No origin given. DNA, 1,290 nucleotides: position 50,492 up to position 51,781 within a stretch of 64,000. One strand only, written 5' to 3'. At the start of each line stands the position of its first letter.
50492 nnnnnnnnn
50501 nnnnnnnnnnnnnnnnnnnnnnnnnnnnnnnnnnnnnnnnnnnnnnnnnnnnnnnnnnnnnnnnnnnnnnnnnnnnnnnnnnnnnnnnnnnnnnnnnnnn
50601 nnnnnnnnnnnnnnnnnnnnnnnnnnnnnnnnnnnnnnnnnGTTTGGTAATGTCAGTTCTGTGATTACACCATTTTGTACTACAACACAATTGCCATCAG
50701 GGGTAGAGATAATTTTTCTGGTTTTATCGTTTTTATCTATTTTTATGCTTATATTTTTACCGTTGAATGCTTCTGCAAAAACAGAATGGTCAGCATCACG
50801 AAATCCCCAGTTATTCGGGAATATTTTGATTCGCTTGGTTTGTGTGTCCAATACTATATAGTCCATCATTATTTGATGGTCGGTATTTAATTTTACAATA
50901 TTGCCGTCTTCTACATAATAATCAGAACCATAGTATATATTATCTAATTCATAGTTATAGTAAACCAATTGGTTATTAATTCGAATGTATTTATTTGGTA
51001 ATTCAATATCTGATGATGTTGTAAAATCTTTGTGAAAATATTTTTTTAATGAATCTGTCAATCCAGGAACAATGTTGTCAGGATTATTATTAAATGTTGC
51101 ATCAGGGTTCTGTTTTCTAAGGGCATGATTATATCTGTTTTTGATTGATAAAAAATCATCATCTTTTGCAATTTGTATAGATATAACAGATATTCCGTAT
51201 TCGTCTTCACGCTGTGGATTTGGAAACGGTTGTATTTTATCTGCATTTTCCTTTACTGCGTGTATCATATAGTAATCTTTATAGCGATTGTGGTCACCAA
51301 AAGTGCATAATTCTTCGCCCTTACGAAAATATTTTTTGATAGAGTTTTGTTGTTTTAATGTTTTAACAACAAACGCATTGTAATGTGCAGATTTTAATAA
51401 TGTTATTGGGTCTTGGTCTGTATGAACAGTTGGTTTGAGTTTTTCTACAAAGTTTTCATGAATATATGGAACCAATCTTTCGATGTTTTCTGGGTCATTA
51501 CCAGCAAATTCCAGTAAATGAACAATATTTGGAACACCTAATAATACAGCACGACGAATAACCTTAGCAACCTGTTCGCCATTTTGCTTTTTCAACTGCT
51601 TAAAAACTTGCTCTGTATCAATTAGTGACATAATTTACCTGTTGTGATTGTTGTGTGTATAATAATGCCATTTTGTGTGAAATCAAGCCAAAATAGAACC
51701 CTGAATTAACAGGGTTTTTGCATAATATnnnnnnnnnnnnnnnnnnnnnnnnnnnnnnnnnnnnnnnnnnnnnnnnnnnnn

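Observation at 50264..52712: Eukaryote-like repeat proteins: an 8-repeat ankyrin protein with a coiled-coil tail and an LRR-like protein with a perfect 66-nt tandem duplication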

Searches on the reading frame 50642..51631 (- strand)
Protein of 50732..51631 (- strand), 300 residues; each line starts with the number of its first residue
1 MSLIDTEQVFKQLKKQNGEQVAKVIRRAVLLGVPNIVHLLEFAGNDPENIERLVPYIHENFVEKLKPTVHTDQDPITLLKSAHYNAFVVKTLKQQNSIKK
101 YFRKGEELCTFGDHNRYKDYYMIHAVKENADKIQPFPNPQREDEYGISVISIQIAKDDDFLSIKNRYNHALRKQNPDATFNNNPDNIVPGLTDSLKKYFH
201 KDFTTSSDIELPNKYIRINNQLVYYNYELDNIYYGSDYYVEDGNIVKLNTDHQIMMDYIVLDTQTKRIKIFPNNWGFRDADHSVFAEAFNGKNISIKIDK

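Call 34: search_solved_structures(query=A3, max_evalue=10)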
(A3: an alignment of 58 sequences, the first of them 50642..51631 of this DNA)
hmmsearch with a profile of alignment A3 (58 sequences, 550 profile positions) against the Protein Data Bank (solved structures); distinct sequences matched with E-value up to 10: 35.
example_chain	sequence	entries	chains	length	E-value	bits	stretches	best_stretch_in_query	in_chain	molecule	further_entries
4fs7_A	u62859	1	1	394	2.2e-18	69.3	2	327-501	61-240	Uncharacterized protein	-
4gt6_A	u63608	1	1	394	1.1e-14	57.2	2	295-475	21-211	Cell surface protein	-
4fdw_A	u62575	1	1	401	3.2e-10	42.4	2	319-470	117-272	leucine rich hypothetical protein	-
4fd0_A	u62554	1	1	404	1.7e-06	30.1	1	315-497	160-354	Leucine rich hypothetical protein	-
6mlx_A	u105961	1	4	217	4.1e-05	25.5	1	320-438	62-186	Leucine-rich repeat protein TpLRR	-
2wqx_A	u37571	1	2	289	0.00033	22.6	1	280-515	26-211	INTERNALIN B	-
2y5q_A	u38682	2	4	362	0.00046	22.1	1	277-506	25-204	INTERNALIN B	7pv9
7nms_A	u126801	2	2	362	0.00052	21.9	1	277-506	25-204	Internalin B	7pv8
9qr5_A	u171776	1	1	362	0.00054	21.8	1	277-506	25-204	Internalin B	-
6dbg_A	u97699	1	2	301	0.00064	21.6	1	277-506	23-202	Internalin B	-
9qr4_A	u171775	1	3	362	0.00072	21.4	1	277-505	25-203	Internalin B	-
2wqw_A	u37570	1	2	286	0.00081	21.2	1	286-515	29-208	INTERNALIN B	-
1h6t_A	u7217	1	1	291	0.001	20.9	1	277-505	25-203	INTERNALIN B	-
2uzx_A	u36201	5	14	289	0.001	20.9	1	277-506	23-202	INTERNALIN B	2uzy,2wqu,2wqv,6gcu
6dbf_A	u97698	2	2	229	0.0018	20.1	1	266-458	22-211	Listeria virulence factor InlB | InlB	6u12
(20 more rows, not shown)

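Call 39: predict_structure(alignment_id=A3)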
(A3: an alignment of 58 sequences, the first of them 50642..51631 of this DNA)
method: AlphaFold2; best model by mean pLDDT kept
length: 330 residues; sequences in the alignment: 58
mean_pLDDT: 86.8   pTM: 0.67
mean pLDDT of the five models: 86.8, 86.2, 84.5, 84.5, 84.2
residues with pLDDT >= 90: 193; 70-90: 92; 50-70: 42; < 50: 3
segments of 3 or more residues with pLDDT < 50: 276-278
pLDDT, mean of each block of 10 residues (from residue 1): 85 97 97 93 96 90 67 95 95 95 83 94 93 66 68 88 77 67 87 94 77 88 91 93 91 93 91 56 80 94 93 95 92
secondary structure, 60 per line:
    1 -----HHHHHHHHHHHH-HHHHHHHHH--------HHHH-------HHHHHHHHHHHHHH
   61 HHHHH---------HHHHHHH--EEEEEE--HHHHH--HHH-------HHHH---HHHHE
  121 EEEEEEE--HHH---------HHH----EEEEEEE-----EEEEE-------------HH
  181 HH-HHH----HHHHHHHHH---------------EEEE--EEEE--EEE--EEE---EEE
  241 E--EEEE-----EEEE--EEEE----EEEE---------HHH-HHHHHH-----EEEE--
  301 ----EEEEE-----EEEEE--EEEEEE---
elements in order: H6-17 H19-27 H36-39 H47-65 H75-81 E84-89 H92-96 H109-112 H116-119 E120-127 E149-155 E161-165 H179-182 H191-199 E215-218 E221-224 E227-229 E232-234 E238-241 E244-247 E253-256 E259-262 E267-270 H284-289 E295-298 E305-309 E315-319 E322-327

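Call 47: fold_search(model_id=the predicted structure, library=pdb)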
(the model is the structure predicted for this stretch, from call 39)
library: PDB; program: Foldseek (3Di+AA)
matches with E <= 10: 774; with E <= 0.001: 0
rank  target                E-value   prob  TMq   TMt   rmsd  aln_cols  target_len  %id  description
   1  6u42_5L               1.4e-01  0.08  0.11  0.06  17.8       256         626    9  Natively decorated ciliary doublet microtubule (released 2019-11-13)
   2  2ovq_B                1.5e-01  0.09  0.12  0.09  17.1       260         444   10  Structure of the Skp1-Fbw7-CyclinEdegC complex (released 2007-04-24)
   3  7t1y_B                1.7e-01  0.12  0.11  0.09  18.7       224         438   12  Structure of the Fbw7-Skp1-MycCdegron complex (released 2022-02-16)
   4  8qpv_B                1.9e-01  0.08  0.12  0.11  16.6       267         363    8  Handover Complex: BAM bound OmpX and extended SurA (released 2024-09-25)
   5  2vdu_D                2.1e-01  0.10  0.13  0.12  19.3       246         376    8  Structure of trm8-trm82, THE YEAST TRNA m7G methylation complex (released 2007-12-18)
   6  8dvn_A                2.1e-01  0.08  0.12  0.09  16.4       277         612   11  Crystal structure of LRP6 E3E4 in complex with disulfide constrained peptide E3.10 (released 2023-03-29)
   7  2vdu_B                2.3e-01  0.09  0.13  0.11  19.3       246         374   10  Structure of trm8-trm82, THE YEAST TRNA m7G methylation complex (released 2007-12-18)
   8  9fqr_Gn               2.3e-01  0.05  0.12  0.10  22.2       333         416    9  96-nm repeat of axonemal doublet microtubules from bovine sperm (released 2025-03-26)
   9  9g33_JC               2.5e-01  0.05  0.12  0.11  19.7       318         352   10  Stalled 90S - Utp23-Krr1-deltaC3 (released 2025-06-18)
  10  7xfp_A                2.8e-01  0.38  0.12  0.34   8.8        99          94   12  Crystal structure of Helicobacter pylori IceA2 (released 2022-12-21)
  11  8ro0_W                2.8e-01  0.15  0.11  0.08  16.8       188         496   10  Structure of the C. elegans Intron Lariat Spliceosome primed for disassembly (ILS') (released 2024-08-07)
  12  7r72_p                2.8e-01  0.10  0.13  0.13  15.5       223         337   12  State E1 nucleolar 60S ribosome biogenesis intermediate - Spb4 local model (released 2022-11-09)
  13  7xfp_B                3.0e-01  0.35  0.12  0.34   9.2       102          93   13  Crystal structure of Helicobacter pylori IceA2 (released 2022-12-21)
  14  4a08_A                3.0e-01  0.08  0.11  0.04  19.2       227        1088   10  Structure of hsDDB1-drDDB2 bound to a 13 bp CPD-duplex (purine at D-1 position) at 3.0 A resolution (CPD 1) (released 2011-11-30)
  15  7kzp_B                3.0e-01  0.05  0.10  0.06  17.8       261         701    9  Structure of the human Fanconi anaemia Core complex (released 2021-03-10)
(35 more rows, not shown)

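Call 62: search_protein_representatives(alignment_id=A4)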
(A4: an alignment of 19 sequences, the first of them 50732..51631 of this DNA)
Query: 19 sequences, 294 profile positions. Proteins with E-value up to 0.001 (for the whole library): 1006; up to 1e-10: 927; up to 1e-30: 737. The best 150 are listed.
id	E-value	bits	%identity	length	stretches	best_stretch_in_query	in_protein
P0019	1.1e-138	477.9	-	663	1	3-293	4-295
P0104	1.6e-136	470.8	-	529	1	2-294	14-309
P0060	5.2e-131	452.7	-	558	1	1-294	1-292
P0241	5.9e-131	452.5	-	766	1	1-290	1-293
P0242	9.1e-131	451.9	-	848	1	2-292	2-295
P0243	2.6e-130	450.4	-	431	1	2-294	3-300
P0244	1.9e-129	447.6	-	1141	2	11-293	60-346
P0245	2.0e-129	447.5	-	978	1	1-294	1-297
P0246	2.8e-128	443.7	-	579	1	1-293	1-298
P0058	6.5e-127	439.2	-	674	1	3-293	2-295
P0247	3.5e-125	433.5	-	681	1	2-294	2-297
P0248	2.3e-122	424.3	-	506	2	1-290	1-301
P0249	4.4e-122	423.4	-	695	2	3-293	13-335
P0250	3.8e-121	420.3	-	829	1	1-290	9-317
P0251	8.2e-117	406.1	-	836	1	2-290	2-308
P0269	4.4e-106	370.9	-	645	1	6-292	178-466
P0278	2.3e-103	361.9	-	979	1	5-292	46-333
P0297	9.8e-100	350.0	-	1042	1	1-291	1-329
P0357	1.1e-89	317.1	-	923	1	3-294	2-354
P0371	1.1e-86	307.1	-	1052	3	13-292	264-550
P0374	3.1e-86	305.7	-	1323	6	87-294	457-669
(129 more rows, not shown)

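Call 63: search_protein_families(library=pfam, proteins=[P0244, P0245, P0242, P0297, P0278, P0374, P0371, P0357, P0250, P0269], max_evalue=0.0001)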
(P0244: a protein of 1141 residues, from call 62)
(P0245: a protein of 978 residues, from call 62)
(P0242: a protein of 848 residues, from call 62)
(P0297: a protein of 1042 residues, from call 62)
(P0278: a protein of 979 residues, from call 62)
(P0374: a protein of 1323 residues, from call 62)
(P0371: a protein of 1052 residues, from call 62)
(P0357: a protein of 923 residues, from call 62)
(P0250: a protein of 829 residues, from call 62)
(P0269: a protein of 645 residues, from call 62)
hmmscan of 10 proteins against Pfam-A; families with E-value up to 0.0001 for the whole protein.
P0244 (1141 aa): 1 family
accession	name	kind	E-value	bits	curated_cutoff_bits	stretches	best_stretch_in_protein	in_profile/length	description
PF12541.14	DUF3737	-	5.2e-07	29.6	23.9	0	530-597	137-204/275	Protein of unknown function (DUF3737)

P0245 (978 aa): 5 families
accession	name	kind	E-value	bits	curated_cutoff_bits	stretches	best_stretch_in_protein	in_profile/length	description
PF00400.38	WD40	-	1.7e-06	28.8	27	0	700-731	8-32/39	WD domain, G-beta repeat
PF24814.1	WD40_Prp19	-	4.9e-06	26.2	320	0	485-588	173-275/281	Prp19 WD40 domain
PF25174.1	Beta-prop_THOC3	-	5e-06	26.2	305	0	403-551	90-233/272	THOC3 beta-propeller domain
PF08662.17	eIF2A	-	4.1e-05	24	20.5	0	528-585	97-155/194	Eukaryotic translation initiation factor eIF2A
PF21029.3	RMC1_N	-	5e-05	23.8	27.3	0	520-551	28-59/119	Regulator of MON1-CCZ1 complex, N-terminal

P0242 (848 aa): 0 families

P0297 (1042 aa): 1 family
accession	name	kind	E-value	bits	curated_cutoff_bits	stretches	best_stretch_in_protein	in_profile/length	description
PF23952.1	LRR_EndoS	-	3.2e-05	24.6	27.9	0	495-561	37-107/116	Endo-beta-N-acetylglucosaminidase EndoS LRR domain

P0278 (979 aa): 0 families

P0374 (1323 aa): 1 family
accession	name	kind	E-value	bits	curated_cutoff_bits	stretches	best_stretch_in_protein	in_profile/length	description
PF13306.12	LRR_5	-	4.7e-10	39.9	27.7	0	1174-1278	3-104/127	BspA type Leucine rich repeat region (6 copies)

P0371 (1052 aa): 1 family
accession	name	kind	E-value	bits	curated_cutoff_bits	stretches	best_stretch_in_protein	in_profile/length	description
PF13306.12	LRR_5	-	2.2e-07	31.3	27.7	0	690-770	34-117/127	BspA type Leucine rich repeat region (6 copies)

P0357 (923 aa): 1 family
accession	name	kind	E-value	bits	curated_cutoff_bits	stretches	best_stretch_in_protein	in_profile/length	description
PF13306.12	LRR_5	-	2.6e-63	212.1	27.7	5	444-557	10-126/127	BspA type Leucine rich repeat region (6 copies)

P0250 (829 aa): 1 family
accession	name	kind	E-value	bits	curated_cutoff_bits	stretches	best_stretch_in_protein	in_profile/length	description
PF00805.28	Pentapeptide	-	4.1e-06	26.7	20.2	0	535-555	7-27/40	Pentapeptide repeats (8 copies)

P0269 (645 aa): 0 families

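Call 69: search_dna_similar(query=window:50732-51631:-, collection=phages, mode=protein, max_evalue=0.001)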
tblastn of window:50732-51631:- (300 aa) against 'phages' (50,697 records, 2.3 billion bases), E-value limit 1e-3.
No match.

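Call 70: search_dna_similar(query=window:50732-51631:-, collection=plasmids, mode=protein, max_evalue=0.001)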
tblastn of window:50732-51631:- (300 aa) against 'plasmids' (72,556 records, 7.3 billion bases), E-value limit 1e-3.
No match.

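Call 87: search_solved_structures(query=A4, max_evalue=10, show_alignments=2)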
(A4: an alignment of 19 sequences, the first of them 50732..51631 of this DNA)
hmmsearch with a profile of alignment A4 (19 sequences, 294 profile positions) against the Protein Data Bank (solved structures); distinct sequences matched with E-value up to 10: 3.
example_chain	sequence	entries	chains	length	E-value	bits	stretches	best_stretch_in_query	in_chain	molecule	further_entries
22xc_A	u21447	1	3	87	0.064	15.8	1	8-68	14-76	dCX001 binder antagonist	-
2dyy_A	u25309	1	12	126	0.1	15.1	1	16-68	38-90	UPF0076 protein PH0854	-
9d2t_A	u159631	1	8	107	0.31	13.5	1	131-170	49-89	L-threonine dehydratase biosynthetic IlvA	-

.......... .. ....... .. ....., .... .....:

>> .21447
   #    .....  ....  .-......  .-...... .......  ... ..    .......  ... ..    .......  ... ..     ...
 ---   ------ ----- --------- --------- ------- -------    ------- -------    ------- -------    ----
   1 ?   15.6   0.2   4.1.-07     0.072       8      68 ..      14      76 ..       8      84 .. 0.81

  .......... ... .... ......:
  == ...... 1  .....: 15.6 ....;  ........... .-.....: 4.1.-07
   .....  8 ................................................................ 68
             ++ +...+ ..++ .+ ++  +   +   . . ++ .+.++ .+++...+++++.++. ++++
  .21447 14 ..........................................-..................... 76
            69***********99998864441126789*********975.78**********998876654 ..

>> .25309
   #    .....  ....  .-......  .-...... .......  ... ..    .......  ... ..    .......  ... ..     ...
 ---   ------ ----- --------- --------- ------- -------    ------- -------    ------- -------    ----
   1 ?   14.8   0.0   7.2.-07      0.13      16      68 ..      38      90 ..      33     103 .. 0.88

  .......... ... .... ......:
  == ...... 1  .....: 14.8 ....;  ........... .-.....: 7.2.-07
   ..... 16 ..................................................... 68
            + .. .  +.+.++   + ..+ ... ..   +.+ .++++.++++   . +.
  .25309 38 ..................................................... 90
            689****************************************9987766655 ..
